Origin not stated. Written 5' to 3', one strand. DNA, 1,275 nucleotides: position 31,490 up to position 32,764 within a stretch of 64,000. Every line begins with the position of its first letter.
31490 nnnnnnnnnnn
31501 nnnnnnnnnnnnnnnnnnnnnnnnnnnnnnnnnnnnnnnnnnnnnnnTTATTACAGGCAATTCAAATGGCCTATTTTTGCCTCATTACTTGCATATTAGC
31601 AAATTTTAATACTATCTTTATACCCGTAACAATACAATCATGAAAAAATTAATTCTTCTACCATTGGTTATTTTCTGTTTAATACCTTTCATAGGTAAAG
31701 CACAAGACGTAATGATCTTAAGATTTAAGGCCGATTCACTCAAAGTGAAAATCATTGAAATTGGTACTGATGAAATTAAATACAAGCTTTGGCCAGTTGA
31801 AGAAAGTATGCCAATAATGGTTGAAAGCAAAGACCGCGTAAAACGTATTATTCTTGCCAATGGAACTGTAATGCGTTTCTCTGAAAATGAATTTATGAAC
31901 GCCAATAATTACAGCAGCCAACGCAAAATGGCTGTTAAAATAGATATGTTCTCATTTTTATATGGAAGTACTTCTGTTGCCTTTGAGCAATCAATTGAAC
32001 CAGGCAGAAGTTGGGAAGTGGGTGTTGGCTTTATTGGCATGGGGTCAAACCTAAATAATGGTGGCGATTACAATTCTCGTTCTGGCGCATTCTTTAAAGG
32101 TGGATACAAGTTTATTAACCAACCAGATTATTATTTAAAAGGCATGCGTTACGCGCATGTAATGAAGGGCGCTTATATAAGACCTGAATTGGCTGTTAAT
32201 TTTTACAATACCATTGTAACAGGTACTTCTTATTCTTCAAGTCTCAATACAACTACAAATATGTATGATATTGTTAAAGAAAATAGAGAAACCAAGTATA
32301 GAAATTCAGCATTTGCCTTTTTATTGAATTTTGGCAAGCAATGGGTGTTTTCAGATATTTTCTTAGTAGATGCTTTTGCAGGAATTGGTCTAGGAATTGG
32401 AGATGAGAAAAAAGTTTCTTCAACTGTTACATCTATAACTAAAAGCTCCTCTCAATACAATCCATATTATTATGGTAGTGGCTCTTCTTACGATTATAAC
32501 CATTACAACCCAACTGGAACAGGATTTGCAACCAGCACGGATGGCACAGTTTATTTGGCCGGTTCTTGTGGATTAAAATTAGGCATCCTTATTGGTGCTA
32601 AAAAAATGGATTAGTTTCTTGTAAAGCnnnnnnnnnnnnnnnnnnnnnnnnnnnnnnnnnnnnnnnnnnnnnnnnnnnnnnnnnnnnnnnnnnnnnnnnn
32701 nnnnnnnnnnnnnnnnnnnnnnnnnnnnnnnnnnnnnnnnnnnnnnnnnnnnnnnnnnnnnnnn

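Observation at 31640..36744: Seven-gene co-directional cluster of uncharacterised signal-peptide proteins: three paralogs with an extra N-terminal domain, a lipoprotein, a small barrel-like protein and two TM-anchored paralogs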

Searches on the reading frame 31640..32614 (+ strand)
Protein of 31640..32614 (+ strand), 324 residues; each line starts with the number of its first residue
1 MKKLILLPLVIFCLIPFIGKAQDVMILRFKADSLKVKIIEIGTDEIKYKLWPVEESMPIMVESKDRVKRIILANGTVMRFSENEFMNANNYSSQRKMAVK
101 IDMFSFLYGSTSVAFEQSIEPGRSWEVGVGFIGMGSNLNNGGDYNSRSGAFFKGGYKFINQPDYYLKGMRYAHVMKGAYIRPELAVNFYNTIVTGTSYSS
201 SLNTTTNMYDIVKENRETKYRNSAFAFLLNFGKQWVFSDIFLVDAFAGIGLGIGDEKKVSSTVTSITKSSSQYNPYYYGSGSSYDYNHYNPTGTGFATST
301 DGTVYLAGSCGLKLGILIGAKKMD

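Call 3: search_protein_families(library=pfam, proteins=[window:31640-32614:+], max_evalue=1)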
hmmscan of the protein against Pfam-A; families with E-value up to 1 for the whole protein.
window:31640-32614:+ (324 aa): 1 family
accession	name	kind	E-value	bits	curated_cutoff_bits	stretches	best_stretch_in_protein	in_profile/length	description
PF12099.14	DUF3575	-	0.0039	17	21.1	1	166-263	76-151/177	Protein of unknown function (DUF3575)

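Call 4: search_protein_families(library=ncbifam, proteins=[window:31640-32614:+], max_evalue=1)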
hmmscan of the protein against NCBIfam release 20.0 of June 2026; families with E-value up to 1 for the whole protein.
window:31640-32614:+ (324 aa): 0 families

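Call 9: find_encoding_contigs(protein=window:31640-32614:+, flank=10000, max_places=6)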
Protein window:31640-32614:+ (324 aa): 5 contigs read that carry it; 4 places shown.
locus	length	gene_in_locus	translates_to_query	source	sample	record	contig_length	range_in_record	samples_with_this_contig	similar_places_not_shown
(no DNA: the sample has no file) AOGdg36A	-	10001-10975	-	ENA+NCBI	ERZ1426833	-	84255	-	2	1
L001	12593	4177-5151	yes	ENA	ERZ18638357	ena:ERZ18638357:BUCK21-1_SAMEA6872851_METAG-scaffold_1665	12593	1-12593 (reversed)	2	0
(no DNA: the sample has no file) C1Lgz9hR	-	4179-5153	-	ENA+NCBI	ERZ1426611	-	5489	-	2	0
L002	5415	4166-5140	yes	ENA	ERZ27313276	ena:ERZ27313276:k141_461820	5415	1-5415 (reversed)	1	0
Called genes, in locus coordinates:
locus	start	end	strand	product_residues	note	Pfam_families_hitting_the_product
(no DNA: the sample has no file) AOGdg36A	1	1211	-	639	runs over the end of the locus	PF14121:Porin_10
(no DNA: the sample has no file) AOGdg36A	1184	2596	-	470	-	PF18962:Por_Secre_tail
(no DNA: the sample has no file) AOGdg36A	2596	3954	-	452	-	PF18962:Por_Secre_tail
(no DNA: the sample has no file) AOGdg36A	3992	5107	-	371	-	-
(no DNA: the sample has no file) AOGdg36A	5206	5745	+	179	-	PF00578:AhpC-TSA, PF08534:Redoxin, PF13905:Thioredoxin_8 (weak)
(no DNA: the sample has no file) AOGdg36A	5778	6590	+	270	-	PF00106:adh_short, PF08659:KR, PF13561:adh_short_C2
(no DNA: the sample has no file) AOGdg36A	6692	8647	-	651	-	PF02518:HATPase_c, PF00204:DNA_gyraseB, PF01751:Toprim, PF00986:DNA_gyraseB_C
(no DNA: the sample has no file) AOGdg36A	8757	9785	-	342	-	PF06089:Asparaginase_II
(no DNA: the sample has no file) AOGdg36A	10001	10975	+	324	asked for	-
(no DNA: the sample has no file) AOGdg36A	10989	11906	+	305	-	-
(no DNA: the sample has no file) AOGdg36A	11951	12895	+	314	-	-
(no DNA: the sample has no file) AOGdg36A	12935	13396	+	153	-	-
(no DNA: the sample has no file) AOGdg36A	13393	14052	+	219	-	-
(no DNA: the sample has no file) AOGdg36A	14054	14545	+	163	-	-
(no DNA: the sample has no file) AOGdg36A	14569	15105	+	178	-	-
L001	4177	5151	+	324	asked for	-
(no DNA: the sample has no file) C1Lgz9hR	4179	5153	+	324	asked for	-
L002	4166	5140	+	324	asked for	-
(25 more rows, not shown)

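Call 10: find_homologous_proteins(query=window:31640-32614:+)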
Query window:31640-32614:+ (324 aa): 135 proteins with E <= 0.001 among 1789 candidates; the best 120 are listed.
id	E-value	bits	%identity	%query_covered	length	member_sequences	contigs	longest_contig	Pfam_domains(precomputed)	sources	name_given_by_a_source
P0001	1.1e-201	687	95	100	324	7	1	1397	-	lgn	-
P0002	5.6e-107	376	56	94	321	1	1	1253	-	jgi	jgi:hypothetical protein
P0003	1.6e-103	364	57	94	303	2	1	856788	-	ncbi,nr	ncbi:MAG: hypothetical protein CFE21_07230 [Bacteroidetes bacterium B1(2017)]|nr:MAG: hypothetical p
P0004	3.1e-99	350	56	97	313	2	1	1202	-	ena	-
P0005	1.2e-97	345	53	99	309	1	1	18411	-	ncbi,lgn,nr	ncbi:MAG: hypothetical protein Q8M15_07410 [Bacteroidota bacterium]|nr:hypothetical protein [Bactero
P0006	1.4e-97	345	52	100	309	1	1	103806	-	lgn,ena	-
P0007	2.0e-97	344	54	93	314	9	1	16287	-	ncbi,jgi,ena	jgi:hypothetical protein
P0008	2.5e-97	344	49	99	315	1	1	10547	-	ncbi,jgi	jgi:hypothetical protein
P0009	6.4e-97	343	54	99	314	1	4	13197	-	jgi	jgi:hypothetical protein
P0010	8.6e-96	339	50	100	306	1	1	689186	-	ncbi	-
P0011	1.6e-94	335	53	99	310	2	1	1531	-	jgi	jgi:hypothetical protein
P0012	2.1e-94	335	51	98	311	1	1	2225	-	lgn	-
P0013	3.7e-94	334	52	95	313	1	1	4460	-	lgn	-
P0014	4.3e-94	333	55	93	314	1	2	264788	-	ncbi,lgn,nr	ncbi:MAG: hypothetical protein K9I36_02215 [Bacteroidia bacterium]|nr:hypothetical protein [Bacteroi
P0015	8.8e-94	332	50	98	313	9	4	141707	-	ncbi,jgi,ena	jgi:hypothetical protein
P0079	5.7e-42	162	39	80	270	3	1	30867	-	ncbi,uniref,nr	ncbi:hypothetical protein [Carboxylicivirga caseinilyticus]|uniref:hypothetical protein n=1 Tax=Carb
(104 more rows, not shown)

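Call 11: find_encoding_contigs(protein=P0003, flank=10000, max_places=2)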
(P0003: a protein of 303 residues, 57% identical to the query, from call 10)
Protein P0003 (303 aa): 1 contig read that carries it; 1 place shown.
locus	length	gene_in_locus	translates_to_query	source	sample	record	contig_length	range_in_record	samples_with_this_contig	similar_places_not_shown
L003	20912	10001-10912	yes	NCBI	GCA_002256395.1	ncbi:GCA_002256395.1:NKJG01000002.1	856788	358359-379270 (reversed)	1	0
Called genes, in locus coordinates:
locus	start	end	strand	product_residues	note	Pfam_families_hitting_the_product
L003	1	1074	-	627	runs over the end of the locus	PF14121:Porin_10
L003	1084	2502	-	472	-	PF18962:Por_Secre_tail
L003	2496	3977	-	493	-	PF18962:Por_Secre_tail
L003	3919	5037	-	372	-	-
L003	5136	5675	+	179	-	PF00578:AhpC-TSA, PF08534:Redoxin, PF13905:Thioredoxin_8 (weak)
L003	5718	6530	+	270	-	PF00106:adh_short, PF08659:KR, PF13561:adh_short_C2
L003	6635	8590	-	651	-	PF02518:HATPase_c, PF00204:DNA_gyraseB, PF01751:Toprim, PF00986:DNA_gyraseB_C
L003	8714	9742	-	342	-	PF06089:Asparaginase_II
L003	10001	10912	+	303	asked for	-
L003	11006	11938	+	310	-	-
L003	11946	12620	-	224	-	PF03167:UDG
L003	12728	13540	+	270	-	PF14805:THDPS_N_2, PF00132:Hexapep (weak), PF14602:Hexapep_2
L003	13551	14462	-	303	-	PF01967:MoaC, PF00994:MoCF_biosynth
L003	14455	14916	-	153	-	PF02391:MoaE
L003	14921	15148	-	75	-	PF13459:Fer4_15, PF13370:Fer4_13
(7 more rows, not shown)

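Call 12: find_encoding_contigs(protein=P0010, flank=10000, max_places=2)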
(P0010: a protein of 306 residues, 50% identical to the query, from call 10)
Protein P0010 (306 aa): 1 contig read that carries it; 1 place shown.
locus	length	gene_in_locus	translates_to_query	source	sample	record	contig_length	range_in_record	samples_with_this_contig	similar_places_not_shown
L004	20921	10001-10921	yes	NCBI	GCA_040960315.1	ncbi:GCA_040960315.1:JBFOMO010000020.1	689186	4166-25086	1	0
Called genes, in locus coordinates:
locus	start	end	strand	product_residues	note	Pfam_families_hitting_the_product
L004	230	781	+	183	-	PF02661:Fic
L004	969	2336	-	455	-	PF00072:Response_reg, PF00158:Sigma54_activat, PF14532:Sigma54_activ_2, PF00004:AAA (weak), PF07728:AAA_5 (weak), PF25601:AAA_lid_14, PF02954:HTH_8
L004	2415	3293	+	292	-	PF03881:Fructosamin_kin, PF01636:APH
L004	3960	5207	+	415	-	PF01266:DAO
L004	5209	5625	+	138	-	PF13279:4HBT_2, PF03061:4HBT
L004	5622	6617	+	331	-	PF03631:Virul_fac_BrkB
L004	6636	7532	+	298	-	PF09084:NMT1, PF22384:PBP2_Ca3427_like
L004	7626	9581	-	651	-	PF02518:HATPase_c, PF00204:DNA_gyraseB, PF01751:Toprim, PF00986:DNA_gyraseB_C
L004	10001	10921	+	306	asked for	-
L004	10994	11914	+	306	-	-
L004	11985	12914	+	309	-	-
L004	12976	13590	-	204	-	PF01300:Sua5_yciO_yrdC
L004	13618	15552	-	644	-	PF04024:PspC, PF22571:LiaI-LiaF-TM_PspC, PF22744:Toast-rack_PspC-Cterm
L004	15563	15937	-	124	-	PF03551:PadR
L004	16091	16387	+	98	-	PF03992:ABM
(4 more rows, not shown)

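Call 13: find_encoding_contigs(protein=P0079, flank=10000, max_places=2)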
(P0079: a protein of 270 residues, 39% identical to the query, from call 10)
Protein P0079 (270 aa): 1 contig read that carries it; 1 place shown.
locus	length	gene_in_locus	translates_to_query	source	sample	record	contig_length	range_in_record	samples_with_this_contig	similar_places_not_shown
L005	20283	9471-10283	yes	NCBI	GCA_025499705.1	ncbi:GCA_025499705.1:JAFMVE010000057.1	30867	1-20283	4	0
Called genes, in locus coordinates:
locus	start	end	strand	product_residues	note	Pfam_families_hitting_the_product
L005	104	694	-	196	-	PF13036:LpoB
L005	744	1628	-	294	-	PF00701:DHDPS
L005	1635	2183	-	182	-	PF21857:DUF6913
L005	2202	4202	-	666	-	PF22745:Nlig-Ia, PF01653:DNA_ligase_aden, PF03120:OB_DNA_ligase, PF03119:DNA_ligase_ZBD, PF12826:HHH_2, PF14520:HHH_5 (weak), PF00533:BRCT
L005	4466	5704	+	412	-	PF00999:Na_H_Exchanger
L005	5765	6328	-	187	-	-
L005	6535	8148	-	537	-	PF03577:Peptidase_C69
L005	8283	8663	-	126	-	PF09345:SiaC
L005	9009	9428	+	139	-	-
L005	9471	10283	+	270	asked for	-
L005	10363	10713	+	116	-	PF20391:DUF6686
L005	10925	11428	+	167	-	PF00258:Flavodoxin_1, PF12641:Flavodoxin_3, PF12724:Flavodoxin_5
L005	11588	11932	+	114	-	PF09633:DUF2023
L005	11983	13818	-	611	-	PF19335:HMBD, PF25917:BSH_RND, PF25919:BSH_CusB, PF25973:BSH_CzcB, PF25869:3HB_CusB (weak), PF25954:Beta-barrel_RND_2, PF00403:HMA (weak)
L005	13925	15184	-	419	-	PF02321:OEP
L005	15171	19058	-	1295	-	PF00873:ACR_tran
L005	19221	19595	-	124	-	PF26622:DUF8199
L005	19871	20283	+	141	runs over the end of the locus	-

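Call 17: find_related_loci(query=A1, collection=genome_contigs, flank=10000)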
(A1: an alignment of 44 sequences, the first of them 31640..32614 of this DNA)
Query A1 (324 aa) in genome_contigs; peptide patterns used: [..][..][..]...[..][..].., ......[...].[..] (x = any residue, [..] = any of these).
231 stretches matched a pattern; 199 encode a relative of the query (tblastn E <= 1e-3); the best 80 are kept; 80 distinct loci.
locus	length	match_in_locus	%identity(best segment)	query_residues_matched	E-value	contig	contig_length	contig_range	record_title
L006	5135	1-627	88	116-324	4e-123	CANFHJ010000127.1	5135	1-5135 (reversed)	MAG: Bacteroidetes bacterium isolate Jr-11may16-3 genome assembly, contig: Jr-11may16-C34098, whole genome shotgun seque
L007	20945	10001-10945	56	1-320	7e-108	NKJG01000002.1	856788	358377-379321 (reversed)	MAG: Bacteroidetes bacterium B1(2017) isolate B1 NODE_11, whole genome shotgun sequence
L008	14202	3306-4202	53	5-324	7e-101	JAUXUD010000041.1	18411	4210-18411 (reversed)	MAG: Bacteroidota bacterium isolate C13_metabat.bin.6 C13_k141_65740, whole genome shotgun sequence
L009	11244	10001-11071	54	9-321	3e-100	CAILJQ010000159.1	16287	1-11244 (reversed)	MAG: uncultured Bacteroidetes bacterium isolate Loclat_bin-05405 genome assembly, contig: bin-05405:159/309, whole genom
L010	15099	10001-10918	52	1-322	1e-99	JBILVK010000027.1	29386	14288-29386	MAG: Bacteroidia bacterium isolate ME2018-08-14_3300043803_group8_bin7 Rohwer_bin1044_scaffold_1467_c1, whole genome sho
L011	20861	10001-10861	55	20-320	2e-96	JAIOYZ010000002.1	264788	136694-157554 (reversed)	MAG: Bacteroidia bacterium isolate Tobar12.5m-G26 Tobar12-5m-20mill-C14, whole genome shotgun sequence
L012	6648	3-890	53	5-319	3e-95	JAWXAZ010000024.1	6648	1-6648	MAG: bacterium isolate MP5IB2.37 k99_260114, whole genome shotgun sequence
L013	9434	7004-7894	48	1-322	2e-90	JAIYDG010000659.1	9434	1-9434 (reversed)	MAG: Bacteroidetes bacterium isolate H1_MAG_00027 pond_H1_MAG_00027_000000000032, whole genome shotgun sequence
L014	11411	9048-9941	48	1-322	2e-89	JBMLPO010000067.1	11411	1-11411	MAG: Bacteroidia bacterium isolate LE_229046 NODE_8418_length_11411_cov_5.535752, whole genome shotgun sequence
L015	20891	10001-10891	48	1-322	6e-89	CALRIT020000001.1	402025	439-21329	MAG: Vulcanococcus limneticus LL isolate JJ-10NR-37-1-mx-bin484 genome assembly, contig: JJ-MOC8C2-252-C2, whole genome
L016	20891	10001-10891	47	1-322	5e-88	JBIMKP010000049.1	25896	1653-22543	MAG: Bacteroidia bacterium isolate CCAP1403_21_bin-002 CCAP1403_21_bin-002_c49, whole genome shotgun sequence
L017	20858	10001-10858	53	21-319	2e-87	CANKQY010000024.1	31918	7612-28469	MAG: Bacteroidetes bacterium isolate TE-Jun18-200 genome assembly, contig: TE-Jun18-C1249, whole genome shotgun sequence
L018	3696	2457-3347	47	1-322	2e-86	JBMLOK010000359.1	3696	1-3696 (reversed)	MAG: Bacteroidia bacterium isolate LE_173636 NODE_45131_length_3696_cov_9.057951, whole genome shotgun sequence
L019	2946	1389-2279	47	1-322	1e-86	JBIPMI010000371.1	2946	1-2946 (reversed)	MAG: Bacteroidia bacterium isolate ME2016-07-08_3300034284_group7_bin131 Rohwer_bin1045_scaffold_52890_c1, whole genome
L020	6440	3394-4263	48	20-324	2e-83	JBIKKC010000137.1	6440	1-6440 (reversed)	MAG: Bacteroidia bacterium isolate ME2014-07-17_3300034279_group5_bin10 Rohwer_bin1041_scaffold_8523_c1, whole genome sh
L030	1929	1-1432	44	77-321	3e-51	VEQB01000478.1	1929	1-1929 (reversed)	MAG: Bacteroidetes bacterium isolate ZLKRG02 NODE_97503_length_1929_cov_2.036071, whole genome shotgun sequence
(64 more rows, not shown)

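Call 26: predict_structure(alignment_id=A1)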
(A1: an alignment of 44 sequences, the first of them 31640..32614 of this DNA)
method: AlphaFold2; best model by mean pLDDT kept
length: 324 residues; sequences in the alignment: 44
mean_pLDDT: 84.9   pTM: 0.72
mean pLDDT of the five models: 84.9, 84.8, 82.3, 81.9, 81.4
residues with pLDDT >= 90: 160; 70-90: 114; 50-70: 39; < 50: 11
segments of 3 or more residues with pLDDT < 50: 277-283
pLDDT, mean of each block of 10 residues (from residue 1): 75 77 90 93 89 90 90 89 74 91 84 95 95 71 74 95 58 87 97 86 91 89 97 93 97 95 91 59 49 81 93 93 65
secondary structure, 60 per line:
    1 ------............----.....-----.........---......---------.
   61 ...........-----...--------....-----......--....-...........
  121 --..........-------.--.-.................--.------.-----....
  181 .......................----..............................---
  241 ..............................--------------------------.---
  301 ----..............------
elements in order: H7-18 E23-27 E33-41 E45-50 E60-63 E67-71 E77-79 H88-91 E97-102 H105-108 E110-120 E123-132 E145-161 E177-203 E208-237 E241-270 E305-318

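Call 29: fold_search(model_id=the predicted structure, library=pdb)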
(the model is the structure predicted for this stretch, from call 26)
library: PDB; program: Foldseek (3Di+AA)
matches with E <= 10: 559; with E <= 0.001: 0
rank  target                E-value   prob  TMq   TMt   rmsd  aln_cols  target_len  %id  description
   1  6ehd                  7.7e-03  0.08  0.11  0.11  27.8       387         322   11  OmpT (in-vitro folded), an outer membrane protein of Vibrio cholerae (released 2018-04-25)
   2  9a32_MODEL_1_A        1.2e-02  0.28  0.18  0.17  29.4       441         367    9  Model of E. coli OmpC by in-cell photo-crosslinking MS and deep learning (released 2023-02-24)
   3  4fuv                  1.7e-02  0.99  0.34  0.47  10.9       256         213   12  Crystal Structure of Acinetobacter baumannii CarO (released 2013-07-10)
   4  4rl9_A                2.6e-02  0.92  0.29  0.41   9.6       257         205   12  Crystal structure of Acinetobacter baumannii CarO1 (released 2015-04-22)
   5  6ehe                  2.6e-02  0.05  0.09  0.09  30.6       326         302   12  OmpTdeltaL8 (loop L8 deletion mutant of OmpT), an outer membrane protein of Vibrio cholerae (released 2018-04-25)
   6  4rlb_A                2.7e-02  0.94  0.30  0.39  11.5       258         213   11  Crystal structure of Acinetobacter baumannii CarO2 (released 2015-04-22)
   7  3fid_A                4.3e-02  0.21  0.19  0.21  22.3       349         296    8  LpxR from Salmonella typhimurium (released 2009-02-10)
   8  6ehf                  5.6e-02  0.03  0.09  0.09  28.6       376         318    8  OmpT (in-vitro folded), an outer membrane protein Vibrio cholerae (trimer form) (released 2018-04-25)
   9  4rl9_B                7.2e-02  0.51  0.25  0.34  11.0       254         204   12  Crystal structure of Acinetobacter baumannii CarO1 (released 2015-04-22)
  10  3dzm_C                7.2e-02  0.33  0.21  0.30  14.6       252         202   13  Crystal structure of a major outer membrane protein from Thermus thermophilus HB27 (released 2008-12-23)
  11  1mal_A                7.2e-02  0.07  0.13  0.10  28.2       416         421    9  STRUCTURAL BASIS FOR SUGAR TRANSLOCATION THROUGH MALTOPORIN CHANNELS AT 3.1 ANGSTROMS RESOLUTION (released 1995-12-31)
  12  7vqo_A                8.5e-02  0.04  0.09  0.04  35.9       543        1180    6  Cryo-EM structure of Ams1 bound to the FW domain of Nbr1 (released 2022-07-06)
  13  9fy9_D                8.9e-02  0.08  0.13  0.07  31.9       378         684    8  Cryo-EM structure of the type 1 chaperone-usher pilus FimD-tip complex (FimDHGFC) - Conformer 1 (released 2025-06-04)
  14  9fzc_A                1.2e-01  0.93  0.29  0.51  13.8       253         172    7  Structure of OmpA-short in complex with nanobody Nb01 (released 2024-07-17)
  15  5oyk                  1.3e-01  0.05  0.12  0.12  26.9       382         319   12  Outer-membrane expressed OmpT of Vibrio cholerae (released 2018-04-25)
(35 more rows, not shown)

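Call 33: search_protein_families(library=pfam, alignment_id=A1, max_evalue=0.01)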
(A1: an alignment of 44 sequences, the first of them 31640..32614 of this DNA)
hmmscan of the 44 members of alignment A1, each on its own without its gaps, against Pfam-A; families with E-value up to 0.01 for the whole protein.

A. member 1, window:31640-32614:+ (324 aa): 1 family
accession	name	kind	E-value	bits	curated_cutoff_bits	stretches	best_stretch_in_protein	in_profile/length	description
PF12099.14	DUF3575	-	0.0039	17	21.1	0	166-263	76-151/177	Protein of unknown function (DUF3575)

B. families by the number of members that match (of 44 scanned): 1 family
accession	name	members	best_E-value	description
PF12099.14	DUF3575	10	0.00018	Protein of unknown function (DUF3575)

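Call 75: search_protein_families(library=padloc, proteins=[window:31640-32614:+], max_evalue=0.1)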
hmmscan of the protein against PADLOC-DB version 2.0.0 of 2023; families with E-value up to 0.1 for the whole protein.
window:31640-32614:+ (324 aa): 0 families

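Call 76: search_protein_families(library=phrogs, proteins=[window:31640-32614:+], max_evalue=0.1)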
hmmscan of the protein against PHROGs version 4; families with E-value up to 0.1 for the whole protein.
window:31640-32614:+ (324 aa): 0 families
